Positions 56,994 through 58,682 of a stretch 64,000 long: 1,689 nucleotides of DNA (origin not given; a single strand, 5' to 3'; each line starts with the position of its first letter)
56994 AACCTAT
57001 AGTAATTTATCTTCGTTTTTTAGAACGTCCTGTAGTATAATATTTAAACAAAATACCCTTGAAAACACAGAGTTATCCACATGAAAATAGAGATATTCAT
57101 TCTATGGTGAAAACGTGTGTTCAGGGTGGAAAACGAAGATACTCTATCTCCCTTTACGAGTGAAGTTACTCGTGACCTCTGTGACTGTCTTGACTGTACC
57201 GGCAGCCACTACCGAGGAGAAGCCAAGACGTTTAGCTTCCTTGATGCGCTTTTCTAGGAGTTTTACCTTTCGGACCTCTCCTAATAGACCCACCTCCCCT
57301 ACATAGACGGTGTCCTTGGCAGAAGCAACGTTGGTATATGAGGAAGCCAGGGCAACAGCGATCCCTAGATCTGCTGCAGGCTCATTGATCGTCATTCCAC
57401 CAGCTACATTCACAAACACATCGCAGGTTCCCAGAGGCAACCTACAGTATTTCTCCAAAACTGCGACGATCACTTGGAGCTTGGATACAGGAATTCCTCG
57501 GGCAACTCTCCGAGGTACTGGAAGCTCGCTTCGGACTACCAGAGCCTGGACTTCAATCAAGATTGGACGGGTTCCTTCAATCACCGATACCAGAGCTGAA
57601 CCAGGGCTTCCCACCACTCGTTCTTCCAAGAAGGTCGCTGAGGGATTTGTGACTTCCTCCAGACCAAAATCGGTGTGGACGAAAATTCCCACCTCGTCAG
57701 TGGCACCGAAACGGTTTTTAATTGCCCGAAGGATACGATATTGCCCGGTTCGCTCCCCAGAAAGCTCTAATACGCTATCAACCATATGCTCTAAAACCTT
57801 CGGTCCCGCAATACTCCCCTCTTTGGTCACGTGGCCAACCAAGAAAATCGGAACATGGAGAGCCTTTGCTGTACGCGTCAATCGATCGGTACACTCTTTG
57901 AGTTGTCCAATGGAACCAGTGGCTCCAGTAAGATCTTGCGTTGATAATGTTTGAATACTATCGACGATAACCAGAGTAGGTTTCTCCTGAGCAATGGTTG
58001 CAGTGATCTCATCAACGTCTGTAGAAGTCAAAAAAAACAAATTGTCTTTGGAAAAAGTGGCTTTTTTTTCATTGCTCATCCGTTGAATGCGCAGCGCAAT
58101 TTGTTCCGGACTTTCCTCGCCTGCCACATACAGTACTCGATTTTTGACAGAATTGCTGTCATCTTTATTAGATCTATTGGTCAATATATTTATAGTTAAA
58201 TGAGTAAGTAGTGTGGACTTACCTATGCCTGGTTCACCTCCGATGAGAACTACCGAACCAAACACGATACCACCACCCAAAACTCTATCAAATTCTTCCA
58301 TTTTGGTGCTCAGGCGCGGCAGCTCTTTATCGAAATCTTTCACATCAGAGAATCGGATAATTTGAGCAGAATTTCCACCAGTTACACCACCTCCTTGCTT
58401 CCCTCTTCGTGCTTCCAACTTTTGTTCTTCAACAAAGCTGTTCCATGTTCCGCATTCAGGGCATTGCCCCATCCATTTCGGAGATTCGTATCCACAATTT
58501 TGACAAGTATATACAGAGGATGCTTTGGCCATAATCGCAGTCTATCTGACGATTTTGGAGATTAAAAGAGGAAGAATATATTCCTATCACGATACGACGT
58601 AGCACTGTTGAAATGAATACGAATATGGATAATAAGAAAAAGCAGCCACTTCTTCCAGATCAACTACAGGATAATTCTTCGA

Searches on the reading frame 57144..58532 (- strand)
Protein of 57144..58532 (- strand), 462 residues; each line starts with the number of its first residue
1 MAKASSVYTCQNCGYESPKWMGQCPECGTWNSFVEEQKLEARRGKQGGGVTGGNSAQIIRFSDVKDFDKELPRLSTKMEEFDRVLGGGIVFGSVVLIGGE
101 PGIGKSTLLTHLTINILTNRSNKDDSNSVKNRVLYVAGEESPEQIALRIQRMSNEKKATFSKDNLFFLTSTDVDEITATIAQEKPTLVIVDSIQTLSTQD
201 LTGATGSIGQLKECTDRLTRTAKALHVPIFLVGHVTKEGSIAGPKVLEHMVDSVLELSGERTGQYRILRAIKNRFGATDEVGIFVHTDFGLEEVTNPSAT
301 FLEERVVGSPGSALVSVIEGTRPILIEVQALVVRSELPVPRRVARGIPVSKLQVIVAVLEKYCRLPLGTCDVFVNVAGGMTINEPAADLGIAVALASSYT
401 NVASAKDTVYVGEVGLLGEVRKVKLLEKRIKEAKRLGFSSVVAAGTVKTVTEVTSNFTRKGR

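Call 8: search_protein_families(library=pfam, proteins=[window:57144-58532:-], max_evalue=0.001)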
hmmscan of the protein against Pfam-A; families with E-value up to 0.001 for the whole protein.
window:57144-58532:- (462 aa): 12 families
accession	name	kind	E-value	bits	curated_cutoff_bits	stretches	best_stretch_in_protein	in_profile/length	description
PF13481.12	AAA_25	-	4.7e-18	66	27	1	80-239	21-194/195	AAA domain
PF06745.19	ATPase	-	2.2e-13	50.6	26.6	1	75-272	2-204/231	KaiC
PF18073.7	Zn_ribbon_LapB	-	2.9e-13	49.7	25.7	1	8-35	1-28/28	Rubredoxin metal binding domain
PF13541.12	ChlI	-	2.4e-07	31.1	27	1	370-443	43-117/121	Subunit ChlI of Mg-chelatase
PF03796.21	DnaB_C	-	5.5e-07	29.7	27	1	74-202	2-118/255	DnaB-like helicase C terminal domain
PF08423.17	Rad51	-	3.1e-06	27.1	22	1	70-234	4-174/244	Rad51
PF13401.12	AAA_22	-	4.3e-05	24.3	27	1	94-233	7-122/130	AAA domain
PF13191.12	AAA_16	-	0.00011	23.2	32.6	1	82-201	17-149/167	AAA ATPase domain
PF05729.18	NACHT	-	0.00029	21.2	26.7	0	94-200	2-97/167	NACHT domain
PF09848.15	SLFN-g3_helicase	-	0.00032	20.5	24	1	93-251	2-142/354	Schlafen group 3, DNA/RNA helicase domain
PF05362.19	Lon_C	-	0.00037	20.5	21.1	1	371-443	95-168/205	Lon protease (S16) C-terminal proteolytic domain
PF20720.3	nSTAND3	-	0.00071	19.7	27.2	0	94-120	19-45/155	Novel STAND NTPase 3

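Call 65: find_homologous_proteins(query=window:57144-58532:-, max_evalue=1e-80)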
Query window:57144-58532:- (462 aa): 7968 proteins with E <= 1e-80 among 8000 candidates; the best 120 are listed.
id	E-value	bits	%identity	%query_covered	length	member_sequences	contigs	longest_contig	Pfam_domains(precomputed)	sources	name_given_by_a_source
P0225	0.0e+0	1009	100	100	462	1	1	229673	PF18073.8,PF06745.20,PF03796.22,PF23442.2,PF08423.18,PF13481.13,PF13541.13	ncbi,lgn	ncbi:MAG: DNA repair protein RadA [Candidatus Woesebacteria bacterium]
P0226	4.0e-253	858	84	100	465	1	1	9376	PF18073.8,PF06745.20,PF03796.22,PF23442.2,PF08423.18,PF13401.13,PF13481.13,PF13541.13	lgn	-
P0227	1.0e-249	847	85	100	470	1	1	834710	PF18073.8,PF06745.20,PF03796.22,PF23442.2,PF08423.18,PF13481.13,PF13541.13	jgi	jgi:DNA repair protein RadA/Sms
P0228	2.5e-231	786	80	100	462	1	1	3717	PF18073.8,PF06745.20,PF03796.22,PF23442.2,PF08423.18,PF13481.13,PF13541.13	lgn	-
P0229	6.2e-220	749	77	100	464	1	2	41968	PF18073.8,PF06745.20,PF03796.22,PF23442.2,PF08423.18,PF13401.13,PF13481.13,PF20720.4,PF13191.13,PF13541.13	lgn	-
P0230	8.1e-220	748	76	99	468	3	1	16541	PF18073.8,PF06745.20,PF03796.22,PF23442.2,PF08423.18,PF13481.13,PF13541.13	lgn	-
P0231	6.0e-219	745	75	99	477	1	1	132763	PF18073.8,PF06745.20,PF03796.22,PF23442.2,PF08423.18,PF13401.13,PF13481.13,PF13541.13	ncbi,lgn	-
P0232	1.3e-217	741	75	100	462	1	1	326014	PF18073.8,PF06745.20,PF03796.22,PF23442.2,PF08423.18,PF13401.13,PF13481.13,PF13541.13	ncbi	-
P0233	4.2e-214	729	77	96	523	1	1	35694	PF18073.8,PF06745.20,PF03796.22,PF13481.13,PF13541.13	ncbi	-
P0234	4.8e-204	696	66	98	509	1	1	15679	PF18073.8,PF06745.20,PF03796.22,PF23442.2,PF08423.18,PF13481.13,PF13541.13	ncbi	-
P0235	1.9e-202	691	69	99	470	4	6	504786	PF18073.8,PF06745.20,PF03796.22,PF23442.2,PF08423.18,PF13481.13,PF13541.13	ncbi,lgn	-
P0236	4.2e-199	680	67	100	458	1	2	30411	PF18073.8,PF06745.20,PF03796.22,PF23442.2,PF08423.18,PF13481.13,PF13541.13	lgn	-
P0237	1.2e-180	619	64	98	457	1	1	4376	PF18073.8,PF06745.20,PF03796.22,PF05729.19,PF23442.2,PF08423.18,PF13481.13,PF13541.13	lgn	-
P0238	7.3e-180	617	64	100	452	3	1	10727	PF18073.8,PF06745.20,PF03796.22,PF05729.19,PF23442.2,PF08423.18,PF13401.13,PF13481.13,PF13191.13,PF13541.13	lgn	-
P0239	7.6e-180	617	63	100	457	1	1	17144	PF18073.8,PF06745.20,PF03796.22,PF00005.34,PF23442.2,PF08423.18,PF13401.13,PF13481.13,PF13191.13,PF13541.13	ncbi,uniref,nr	ncbi:DNA repair protein RadA [Candidatus Cerribacteria bacterium 'Amazon FNV 2010 28 9']|uniref:DNA 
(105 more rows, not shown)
